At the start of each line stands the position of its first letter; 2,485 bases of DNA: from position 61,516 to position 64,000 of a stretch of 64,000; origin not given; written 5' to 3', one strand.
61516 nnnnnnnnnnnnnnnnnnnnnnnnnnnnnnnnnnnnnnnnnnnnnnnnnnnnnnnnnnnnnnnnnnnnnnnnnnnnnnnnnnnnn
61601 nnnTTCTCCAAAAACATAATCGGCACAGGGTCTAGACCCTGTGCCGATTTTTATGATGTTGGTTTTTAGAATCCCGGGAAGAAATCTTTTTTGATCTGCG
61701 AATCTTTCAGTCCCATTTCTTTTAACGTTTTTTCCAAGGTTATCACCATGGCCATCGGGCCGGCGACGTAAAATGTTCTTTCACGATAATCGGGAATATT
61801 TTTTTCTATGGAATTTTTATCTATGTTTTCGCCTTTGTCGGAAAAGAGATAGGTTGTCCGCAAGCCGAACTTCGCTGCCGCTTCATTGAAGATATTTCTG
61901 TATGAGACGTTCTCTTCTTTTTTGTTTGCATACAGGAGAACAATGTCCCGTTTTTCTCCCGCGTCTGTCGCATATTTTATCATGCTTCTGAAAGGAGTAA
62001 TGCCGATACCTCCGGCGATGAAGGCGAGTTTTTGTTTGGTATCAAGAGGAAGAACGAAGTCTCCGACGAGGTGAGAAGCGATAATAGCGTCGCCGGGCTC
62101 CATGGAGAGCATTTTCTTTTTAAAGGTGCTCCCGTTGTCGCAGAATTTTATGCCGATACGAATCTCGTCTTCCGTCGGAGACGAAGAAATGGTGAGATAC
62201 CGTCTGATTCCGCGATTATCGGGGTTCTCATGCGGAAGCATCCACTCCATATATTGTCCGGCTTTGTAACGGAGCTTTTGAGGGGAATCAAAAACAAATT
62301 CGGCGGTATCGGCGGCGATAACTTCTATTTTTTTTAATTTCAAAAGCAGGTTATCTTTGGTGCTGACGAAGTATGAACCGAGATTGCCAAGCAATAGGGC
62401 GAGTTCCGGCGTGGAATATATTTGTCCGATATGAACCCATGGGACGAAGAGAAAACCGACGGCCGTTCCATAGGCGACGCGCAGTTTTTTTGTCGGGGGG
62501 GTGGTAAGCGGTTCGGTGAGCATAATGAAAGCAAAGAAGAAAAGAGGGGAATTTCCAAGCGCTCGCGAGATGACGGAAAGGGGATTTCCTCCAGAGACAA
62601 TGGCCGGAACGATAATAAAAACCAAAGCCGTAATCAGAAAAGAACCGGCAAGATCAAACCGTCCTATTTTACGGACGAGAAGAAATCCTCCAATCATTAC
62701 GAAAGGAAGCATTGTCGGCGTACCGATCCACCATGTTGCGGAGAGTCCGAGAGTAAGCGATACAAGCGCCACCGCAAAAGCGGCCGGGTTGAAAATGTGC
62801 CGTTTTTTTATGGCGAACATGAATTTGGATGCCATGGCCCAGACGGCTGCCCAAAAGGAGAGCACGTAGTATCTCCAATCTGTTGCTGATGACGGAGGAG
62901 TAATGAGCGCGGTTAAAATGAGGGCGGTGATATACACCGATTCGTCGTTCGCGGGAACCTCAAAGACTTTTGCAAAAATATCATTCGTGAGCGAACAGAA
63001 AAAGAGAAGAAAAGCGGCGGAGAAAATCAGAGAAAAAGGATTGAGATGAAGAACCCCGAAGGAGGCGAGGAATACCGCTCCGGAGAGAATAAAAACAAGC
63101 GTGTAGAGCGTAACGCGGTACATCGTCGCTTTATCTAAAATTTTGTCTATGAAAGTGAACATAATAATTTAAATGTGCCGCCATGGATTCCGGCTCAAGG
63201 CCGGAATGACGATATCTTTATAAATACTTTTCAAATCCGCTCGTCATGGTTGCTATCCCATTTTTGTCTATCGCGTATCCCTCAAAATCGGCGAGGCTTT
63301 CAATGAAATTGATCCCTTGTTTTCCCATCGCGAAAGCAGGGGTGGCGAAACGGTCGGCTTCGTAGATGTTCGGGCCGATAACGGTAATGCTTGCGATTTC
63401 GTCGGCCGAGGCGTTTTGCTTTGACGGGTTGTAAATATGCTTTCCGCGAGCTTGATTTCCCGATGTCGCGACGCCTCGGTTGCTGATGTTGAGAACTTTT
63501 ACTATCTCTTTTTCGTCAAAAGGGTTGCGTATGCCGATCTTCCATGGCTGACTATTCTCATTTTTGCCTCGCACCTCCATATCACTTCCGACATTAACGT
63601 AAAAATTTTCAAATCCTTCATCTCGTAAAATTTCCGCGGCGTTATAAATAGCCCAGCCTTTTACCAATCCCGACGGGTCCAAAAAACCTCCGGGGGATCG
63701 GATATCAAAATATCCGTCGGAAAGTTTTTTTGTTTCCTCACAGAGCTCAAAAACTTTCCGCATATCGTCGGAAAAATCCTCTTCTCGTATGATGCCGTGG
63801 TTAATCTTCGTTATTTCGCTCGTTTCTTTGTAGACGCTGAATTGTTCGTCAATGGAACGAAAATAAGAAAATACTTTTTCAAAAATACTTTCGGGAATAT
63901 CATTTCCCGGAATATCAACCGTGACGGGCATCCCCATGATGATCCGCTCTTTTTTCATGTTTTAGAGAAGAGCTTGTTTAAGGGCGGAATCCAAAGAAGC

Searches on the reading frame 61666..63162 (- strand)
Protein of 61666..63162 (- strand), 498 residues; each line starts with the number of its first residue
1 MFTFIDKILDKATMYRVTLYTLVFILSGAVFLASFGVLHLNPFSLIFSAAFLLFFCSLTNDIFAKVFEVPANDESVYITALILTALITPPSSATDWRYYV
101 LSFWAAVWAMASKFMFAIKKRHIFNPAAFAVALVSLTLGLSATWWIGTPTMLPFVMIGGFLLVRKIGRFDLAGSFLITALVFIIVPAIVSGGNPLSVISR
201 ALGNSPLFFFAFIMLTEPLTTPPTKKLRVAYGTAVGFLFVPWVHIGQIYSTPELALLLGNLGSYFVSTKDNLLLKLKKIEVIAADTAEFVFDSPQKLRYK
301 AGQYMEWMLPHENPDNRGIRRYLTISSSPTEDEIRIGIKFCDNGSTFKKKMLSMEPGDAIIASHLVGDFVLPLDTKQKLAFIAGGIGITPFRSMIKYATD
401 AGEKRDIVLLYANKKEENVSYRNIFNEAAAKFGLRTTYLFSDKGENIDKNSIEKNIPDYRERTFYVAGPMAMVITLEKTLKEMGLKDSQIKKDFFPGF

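Call 29: search_protein_families(library=pfam, proteins=[window:61666-63162:-], max_evalue=0.00001)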
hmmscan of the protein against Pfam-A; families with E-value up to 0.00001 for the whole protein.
window:61666-63162:- (498 aa): 3 families
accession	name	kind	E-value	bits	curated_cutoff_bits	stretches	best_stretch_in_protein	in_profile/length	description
PF00175.26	NAD_binding_1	-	1.5e-11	45.3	22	1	381-473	1-104/109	Oxidoreductase NAD-binding domain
PF03116.20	NQR2_RnfD_RnfE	-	2.1e-09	37.6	27.7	1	151-261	175-281/296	NQR2, RnfD, RnfE family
PF00970.30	FAD_binding_6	-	5.5e-06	27.1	21.1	0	274-361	2-89/99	Oxidoreductase FAD-binding domain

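Call 74: find_encoding_contigs(protein=window:61666-63162:-, flank=10000, max_places=2)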
Protein window:61666-63162:- (498 aa): no gene with exactly this product is on record in the collection.

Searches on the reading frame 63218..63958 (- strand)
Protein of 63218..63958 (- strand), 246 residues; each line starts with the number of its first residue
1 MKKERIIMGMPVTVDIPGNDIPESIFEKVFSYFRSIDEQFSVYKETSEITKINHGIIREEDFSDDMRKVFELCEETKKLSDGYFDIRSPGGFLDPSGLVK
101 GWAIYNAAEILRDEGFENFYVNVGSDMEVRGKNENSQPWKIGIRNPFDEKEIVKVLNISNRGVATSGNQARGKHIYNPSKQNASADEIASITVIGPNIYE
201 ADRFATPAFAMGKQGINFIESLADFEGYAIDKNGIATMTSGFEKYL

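Call 29: search_protein_families(library=pfam, proteins=[window:63218-63958:-], max_evalue=0.00001)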
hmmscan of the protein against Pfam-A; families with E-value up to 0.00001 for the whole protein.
window:63218-63958:- (246 aa): 1 family
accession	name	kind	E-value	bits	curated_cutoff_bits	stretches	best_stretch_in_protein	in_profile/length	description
PF02424.20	ApbE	-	9e-41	140.6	25.6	2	92-223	125-259/266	ApbE family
